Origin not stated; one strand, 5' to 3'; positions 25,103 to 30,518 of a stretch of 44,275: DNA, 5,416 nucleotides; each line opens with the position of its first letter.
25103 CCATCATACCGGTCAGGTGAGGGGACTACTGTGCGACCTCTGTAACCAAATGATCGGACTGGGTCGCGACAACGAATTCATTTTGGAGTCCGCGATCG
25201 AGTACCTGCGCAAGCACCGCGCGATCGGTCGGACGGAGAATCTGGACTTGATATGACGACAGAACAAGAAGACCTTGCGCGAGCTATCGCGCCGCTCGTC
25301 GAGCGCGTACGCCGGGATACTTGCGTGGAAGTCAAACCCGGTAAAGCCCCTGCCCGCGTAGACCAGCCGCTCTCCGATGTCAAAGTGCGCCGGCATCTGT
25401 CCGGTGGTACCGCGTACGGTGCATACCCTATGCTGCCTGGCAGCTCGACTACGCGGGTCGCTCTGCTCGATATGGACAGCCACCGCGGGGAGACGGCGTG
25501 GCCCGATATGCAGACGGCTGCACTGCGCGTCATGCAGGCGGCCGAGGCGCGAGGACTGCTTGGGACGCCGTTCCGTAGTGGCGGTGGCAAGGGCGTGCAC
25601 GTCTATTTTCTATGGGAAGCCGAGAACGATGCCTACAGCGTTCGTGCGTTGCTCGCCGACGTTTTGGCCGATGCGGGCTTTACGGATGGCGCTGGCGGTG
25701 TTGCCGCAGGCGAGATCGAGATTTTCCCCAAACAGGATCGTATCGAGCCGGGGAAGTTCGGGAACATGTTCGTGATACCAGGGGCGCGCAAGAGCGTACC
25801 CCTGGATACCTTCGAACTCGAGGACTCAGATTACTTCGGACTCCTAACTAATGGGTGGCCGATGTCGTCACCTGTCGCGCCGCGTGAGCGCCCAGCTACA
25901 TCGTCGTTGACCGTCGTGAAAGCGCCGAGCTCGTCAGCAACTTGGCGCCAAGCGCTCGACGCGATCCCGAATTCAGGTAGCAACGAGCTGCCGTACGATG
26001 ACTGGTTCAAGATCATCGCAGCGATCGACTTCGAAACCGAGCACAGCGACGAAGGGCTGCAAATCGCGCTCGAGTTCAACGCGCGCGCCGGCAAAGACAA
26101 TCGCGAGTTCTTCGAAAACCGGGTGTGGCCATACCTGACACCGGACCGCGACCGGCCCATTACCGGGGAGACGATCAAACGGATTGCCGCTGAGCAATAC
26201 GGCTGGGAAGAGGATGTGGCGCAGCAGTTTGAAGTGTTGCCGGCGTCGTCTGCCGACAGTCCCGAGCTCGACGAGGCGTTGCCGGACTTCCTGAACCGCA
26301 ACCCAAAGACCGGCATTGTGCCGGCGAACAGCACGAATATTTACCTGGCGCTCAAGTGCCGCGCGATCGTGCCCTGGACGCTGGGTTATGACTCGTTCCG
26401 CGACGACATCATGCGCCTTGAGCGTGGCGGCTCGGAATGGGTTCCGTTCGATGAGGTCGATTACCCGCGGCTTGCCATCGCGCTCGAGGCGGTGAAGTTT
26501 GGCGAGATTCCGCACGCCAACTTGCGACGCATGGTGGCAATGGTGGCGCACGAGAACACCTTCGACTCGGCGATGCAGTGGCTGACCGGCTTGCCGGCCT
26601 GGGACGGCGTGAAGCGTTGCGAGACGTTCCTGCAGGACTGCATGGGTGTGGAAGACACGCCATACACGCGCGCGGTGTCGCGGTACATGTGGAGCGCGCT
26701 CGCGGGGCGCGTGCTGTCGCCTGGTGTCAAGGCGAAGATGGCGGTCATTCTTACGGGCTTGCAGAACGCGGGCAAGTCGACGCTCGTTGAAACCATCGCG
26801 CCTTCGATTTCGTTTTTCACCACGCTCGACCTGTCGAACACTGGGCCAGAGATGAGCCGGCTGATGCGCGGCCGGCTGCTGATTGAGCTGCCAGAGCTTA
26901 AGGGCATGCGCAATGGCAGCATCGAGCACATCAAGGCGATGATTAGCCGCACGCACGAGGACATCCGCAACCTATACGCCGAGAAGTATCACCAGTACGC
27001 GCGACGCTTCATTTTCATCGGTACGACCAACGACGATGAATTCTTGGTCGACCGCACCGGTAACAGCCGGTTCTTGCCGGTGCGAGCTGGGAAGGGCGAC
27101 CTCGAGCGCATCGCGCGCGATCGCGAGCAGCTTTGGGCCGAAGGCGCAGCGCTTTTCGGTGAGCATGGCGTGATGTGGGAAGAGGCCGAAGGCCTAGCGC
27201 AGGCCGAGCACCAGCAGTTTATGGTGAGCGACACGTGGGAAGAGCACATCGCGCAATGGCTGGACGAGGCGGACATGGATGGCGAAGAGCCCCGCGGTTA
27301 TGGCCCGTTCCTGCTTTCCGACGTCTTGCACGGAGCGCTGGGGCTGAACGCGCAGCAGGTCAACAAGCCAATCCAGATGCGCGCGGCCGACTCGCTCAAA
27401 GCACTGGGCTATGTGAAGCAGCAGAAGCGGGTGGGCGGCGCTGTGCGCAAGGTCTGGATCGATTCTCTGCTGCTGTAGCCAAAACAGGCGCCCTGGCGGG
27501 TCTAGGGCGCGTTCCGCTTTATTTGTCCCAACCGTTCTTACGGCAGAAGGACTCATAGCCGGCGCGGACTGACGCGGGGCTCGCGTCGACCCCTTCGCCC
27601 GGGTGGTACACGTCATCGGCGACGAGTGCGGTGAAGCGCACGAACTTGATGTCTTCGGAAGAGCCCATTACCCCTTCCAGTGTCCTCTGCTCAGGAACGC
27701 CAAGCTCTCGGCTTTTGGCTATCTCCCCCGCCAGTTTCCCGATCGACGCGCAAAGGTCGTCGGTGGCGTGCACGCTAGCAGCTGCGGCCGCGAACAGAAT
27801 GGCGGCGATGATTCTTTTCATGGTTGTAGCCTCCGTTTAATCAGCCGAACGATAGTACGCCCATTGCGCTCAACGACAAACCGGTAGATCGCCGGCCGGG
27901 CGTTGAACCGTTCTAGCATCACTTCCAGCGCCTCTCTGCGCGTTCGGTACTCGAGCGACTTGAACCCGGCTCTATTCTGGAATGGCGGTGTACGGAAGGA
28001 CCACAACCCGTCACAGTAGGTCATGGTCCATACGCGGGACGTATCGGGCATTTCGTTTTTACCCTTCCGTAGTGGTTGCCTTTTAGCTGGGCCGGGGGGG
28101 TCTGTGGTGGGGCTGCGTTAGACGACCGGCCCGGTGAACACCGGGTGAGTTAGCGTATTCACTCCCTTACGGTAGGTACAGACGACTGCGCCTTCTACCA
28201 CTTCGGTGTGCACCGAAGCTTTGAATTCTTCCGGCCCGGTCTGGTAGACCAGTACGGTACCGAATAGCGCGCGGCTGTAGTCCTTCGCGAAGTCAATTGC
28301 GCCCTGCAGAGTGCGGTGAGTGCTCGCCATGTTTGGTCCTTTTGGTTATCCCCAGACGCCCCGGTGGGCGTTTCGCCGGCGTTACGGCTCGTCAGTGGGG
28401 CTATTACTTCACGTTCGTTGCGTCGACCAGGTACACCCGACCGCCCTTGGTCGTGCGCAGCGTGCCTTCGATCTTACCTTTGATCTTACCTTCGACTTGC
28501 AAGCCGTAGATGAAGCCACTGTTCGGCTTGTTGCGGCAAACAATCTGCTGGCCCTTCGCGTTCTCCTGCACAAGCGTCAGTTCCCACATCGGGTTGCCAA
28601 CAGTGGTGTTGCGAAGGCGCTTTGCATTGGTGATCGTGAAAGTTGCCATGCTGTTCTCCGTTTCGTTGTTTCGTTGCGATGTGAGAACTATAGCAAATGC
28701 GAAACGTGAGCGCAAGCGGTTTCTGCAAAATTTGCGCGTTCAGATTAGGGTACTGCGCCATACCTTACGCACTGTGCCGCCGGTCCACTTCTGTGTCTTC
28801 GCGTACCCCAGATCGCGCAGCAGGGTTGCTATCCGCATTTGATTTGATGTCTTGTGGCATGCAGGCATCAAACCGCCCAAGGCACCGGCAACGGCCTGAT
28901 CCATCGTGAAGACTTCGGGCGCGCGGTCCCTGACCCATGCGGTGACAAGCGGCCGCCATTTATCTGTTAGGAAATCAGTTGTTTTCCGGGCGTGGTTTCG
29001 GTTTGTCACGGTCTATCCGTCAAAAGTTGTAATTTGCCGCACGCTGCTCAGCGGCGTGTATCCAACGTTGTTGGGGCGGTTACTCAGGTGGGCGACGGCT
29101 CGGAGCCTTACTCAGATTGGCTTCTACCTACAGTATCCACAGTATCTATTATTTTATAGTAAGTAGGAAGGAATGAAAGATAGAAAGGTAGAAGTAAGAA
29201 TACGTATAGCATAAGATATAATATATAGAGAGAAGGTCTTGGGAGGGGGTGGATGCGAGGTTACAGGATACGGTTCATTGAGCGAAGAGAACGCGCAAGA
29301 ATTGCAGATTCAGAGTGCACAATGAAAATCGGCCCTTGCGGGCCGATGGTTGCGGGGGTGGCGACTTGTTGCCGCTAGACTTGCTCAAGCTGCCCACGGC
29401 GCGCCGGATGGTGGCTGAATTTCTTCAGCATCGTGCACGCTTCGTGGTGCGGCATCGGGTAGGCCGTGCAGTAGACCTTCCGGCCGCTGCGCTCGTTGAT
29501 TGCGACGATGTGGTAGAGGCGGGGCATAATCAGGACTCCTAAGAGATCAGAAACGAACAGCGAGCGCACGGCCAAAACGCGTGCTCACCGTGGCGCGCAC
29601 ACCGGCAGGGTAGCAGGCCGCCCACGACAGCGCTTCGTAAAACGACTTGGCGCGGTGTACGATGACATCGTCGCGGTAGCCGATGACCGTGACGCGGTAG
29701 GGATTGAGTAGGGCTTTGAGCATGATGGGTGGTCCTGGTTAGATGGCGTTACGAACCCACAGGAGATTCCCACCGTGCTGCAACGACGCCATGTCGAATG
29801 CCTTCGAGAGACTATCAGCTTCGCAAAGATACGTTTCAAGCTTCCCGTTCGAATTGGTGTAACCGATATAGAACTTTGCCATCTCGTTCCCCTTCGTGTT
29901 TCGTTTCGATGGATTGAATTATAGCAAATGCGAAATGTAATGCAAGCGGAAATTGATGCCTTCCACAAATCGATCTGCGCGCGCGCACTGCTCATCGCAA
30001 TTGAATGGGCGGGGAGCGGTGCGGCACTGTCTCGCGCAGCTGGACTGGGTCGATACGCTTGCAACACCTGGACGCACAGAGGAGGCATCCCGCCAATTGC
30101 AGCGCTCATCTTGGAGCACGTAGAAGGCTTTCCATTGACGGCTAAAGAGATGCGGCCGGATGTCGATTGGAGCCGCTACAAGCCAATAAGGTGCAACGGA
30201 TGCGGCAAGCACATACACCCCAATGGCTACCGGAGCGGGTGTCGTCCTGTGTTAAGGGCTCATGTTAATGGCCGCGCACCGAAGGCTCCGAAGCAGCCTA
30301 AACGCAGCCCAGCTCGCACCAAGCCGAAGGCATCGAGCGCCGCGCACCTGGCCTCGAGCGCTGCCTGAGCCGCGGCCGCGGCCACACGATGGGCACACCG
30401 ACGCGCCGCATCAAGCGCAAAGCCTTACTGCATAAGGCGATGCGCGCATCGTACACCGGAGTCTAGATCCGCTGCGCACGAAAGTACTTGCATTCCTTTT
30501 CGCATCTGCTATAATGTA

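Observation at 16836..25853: Dyad-symmetric 13-mer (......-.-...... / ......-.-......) recurring at gene junctions, independent of reading frame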

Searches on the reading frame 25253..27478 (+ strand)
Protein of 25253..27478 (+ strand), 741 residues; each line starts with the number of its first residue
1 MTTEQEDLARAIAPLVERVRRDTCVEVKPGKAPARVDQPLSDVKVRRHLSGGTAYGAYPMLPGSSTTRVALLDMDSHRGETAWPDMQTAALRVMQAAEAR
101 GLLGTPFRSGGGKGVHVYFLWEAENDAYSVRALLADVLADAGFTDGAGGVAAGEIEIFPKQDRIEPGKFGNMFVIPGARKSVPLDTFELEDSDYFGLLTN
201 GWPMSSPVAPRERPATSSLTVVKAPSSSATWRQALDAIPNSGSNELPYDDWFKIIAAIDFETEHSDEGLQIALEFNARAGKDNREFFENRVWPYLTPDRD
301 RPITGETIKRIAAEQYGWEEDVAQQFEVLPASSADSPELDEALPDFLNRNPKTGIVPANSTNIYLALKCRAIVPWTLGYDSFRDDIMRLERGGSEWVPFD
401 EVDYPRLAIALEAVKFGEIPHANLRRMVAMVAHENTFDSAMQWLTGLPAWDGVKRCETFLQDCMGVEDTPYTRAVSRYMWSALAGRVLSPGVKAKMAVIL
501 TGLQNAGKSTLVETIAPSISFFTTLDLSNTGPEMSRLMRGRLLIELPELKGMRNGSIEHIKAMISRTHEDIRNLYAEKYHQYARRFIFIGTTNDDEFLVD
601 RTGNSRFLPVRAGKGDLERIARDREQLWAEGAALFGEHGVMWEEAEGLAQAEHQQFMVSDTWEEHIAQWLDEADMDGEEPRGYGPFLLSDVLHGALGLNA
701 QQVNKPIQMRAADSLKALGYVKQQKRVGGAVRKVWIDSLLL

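Call 43: find_homologous_proteins(query=window:25253-27478:+, max_evalue=1e-20)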
Query window:25253-27478:+ (741 aa): 304 proteins with E <= 1e-20 among 8000 candidates; the best 120 are listed.
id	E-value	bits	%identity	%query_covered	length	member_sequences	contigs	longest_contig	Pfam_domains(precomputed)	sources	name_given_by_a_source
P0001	0.0e+0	1706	100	100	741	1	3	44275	PF19263.6,PF22548.3,PF05272.18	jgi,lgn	jgi:hypothetical protein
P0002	8.7e-219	747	49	100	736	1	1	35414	PF22548.3,PF05272.18,PF08707.17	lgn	-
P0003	2.7e-204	699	47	99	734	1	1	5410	PF22548.3,PF05272.18,PF08707.17,PF21686.4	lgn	-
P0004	5.7e-198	678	45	99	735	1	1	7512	PF22548.3,PF05272.18,PF08707.17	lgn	-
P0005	2.1e-197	676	45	99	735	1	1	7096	PF19263.6,PF22548.3,PF05272.18,PF08707.17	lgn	-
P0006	8.4e-195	667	46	99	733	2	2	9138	PF22548.3,PF05272.18,PF08707.17,PF21686.4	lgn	-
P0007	8.6e-195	667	46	99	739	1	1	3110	PF22548.3,PF05272.18,PF08707.17,PF21686.4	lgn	-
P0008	2.6e-192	659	46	99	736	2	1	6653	PF19263.6,PF22548.3,PF05272.18,PF08707.17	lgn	-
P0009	2.4e-191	656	46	99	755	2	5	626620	PF22548.3,PF05272.18,PF08707.17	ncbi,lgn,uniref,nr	ncbi:VapE domain-containing protein [Burkholderia multivorans]|uniref:VapE domain-containing protein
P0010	4.4e-191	655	46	98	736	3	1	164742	PF22548.3,PF05272.18,PF08707.17,PF21686.4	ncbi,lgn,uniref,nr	ncbi:VapE domain-containing protein [Caballeronia zhejiangensis]|uniref:VapE domain-containing prote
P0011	7.1e-190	651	45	99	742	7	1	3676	PF22548.3,PF05272.18,PF08707.17,PF21686.4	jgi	jgi:hypothetical protein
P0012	4.8e-189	648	45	99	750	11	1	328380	PF22548.3,PF05272.18,PF08707.17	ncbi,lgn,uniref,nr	ncbi:VapE domain-containing protein [Burkholderia anthina]|uniref:VapE domain-containing protein n=1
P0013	5.6e-189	648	45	98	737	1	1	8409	PF22548.3,PF05272.18,PF08707.17,PF21686.4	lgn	-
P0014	6.0e-188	645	44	98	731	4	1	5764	PF22548.3,PF05272.18,PF08707.17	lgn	-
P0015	2.0e-187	643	45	99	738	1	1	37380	PF22548.3,PF05272.18,PF08707.17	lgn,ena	-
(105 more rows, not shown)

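Call 44: find_encoding_contigs(protein=P0001, flank=10000, max_places=6)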
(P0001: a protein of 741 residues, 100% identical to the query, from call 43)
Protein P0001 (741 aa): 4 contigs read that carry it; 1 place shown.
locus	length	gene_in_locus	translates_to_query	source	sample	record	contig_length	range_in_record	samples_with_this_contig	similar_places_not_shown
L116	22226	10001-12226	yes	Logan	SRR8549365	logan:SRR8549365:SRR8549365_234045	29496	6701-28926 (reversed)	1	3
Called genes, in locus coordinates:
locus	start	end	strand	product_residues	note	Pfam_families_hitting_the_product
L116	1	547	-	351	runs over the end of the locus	PF00589:Phage_integrase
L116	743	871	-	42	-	-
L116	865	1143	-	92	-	-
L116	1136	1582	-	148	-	-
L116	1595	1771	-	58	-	-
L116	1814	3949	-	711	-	PF00476:DNA_pol_A (faint)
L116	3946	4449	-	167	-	PF07463:NUMOD4, PF13392:HNH_3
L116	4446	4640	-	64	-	-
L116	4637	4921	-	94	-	PF19905:DUF6378 (weak)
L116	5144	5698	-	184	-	PF10991:Enc34_ssDNA-bd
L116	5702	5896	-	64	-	-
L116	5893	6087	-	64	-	-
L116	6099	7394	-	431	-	PF10926:DUF2800, PF12705:PDDEXK_1 (weak)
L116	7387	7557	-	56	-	-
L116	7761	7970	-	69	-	-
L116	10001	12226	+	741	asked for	PF22548:AEP-TOTE, PF05272:VapE-like_dom, PF19263:DUF5906 (weak)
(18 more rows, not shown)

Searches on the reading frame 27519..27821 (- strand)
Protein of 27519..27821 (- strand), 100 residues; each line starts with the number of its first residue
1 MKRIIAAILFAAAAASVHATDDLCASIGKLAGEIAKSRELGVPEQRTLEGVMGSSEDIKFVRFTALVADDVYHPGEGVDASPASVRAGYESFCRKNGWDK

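Call 32: search_protein_families(library=pfam, proteins=[window:27519-27821:-], max_evalue=0.01)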
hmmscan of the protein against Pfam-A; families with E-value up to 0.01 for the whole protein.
window:27519-27821:- (100 aa): 0 families

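Call 71: search_protein_families(library=phrogs, proteins=[window:27519-27821:-], max_evalue=0.01)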
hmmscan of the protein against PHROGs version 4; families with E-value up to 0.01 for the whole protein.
window:27519-27821:- (100 aa): 1 family
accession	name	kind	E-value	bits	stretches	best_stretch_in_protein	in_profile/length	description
phrog_2315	-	unknown function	6.1e-07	30.5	1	1-72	1-77/109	-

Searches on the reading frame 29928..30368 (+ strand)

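Call 32: search_protein_families(library=pfam, proteins=[window:29928-30368:+], max_evalue=0.01)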
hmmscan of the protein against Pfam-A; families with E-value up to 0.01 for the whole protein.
window:29928-30368:+ (146 aa): 1 family
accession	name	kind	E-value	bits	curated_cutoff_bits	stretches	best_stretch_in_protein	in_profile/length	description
PF15943.11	YdaS_toxin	-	1.9e-09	37.6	30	1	23-82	3-63/65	Bacterial toxin YdaS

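Call 71: search_protein_families(library=phrogs, proteins=[window:29928-30368:+], max_evalue=0.01)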
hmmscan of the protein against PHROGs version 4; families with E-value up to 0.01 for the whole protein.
window:29928-30368:+ (146 aa): 1 family
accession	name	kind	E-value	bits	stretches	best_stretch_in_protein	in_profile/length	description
phrog_35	-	transcription regulation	0.00059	20.9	1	24-92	81-149/181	transcriptional repressor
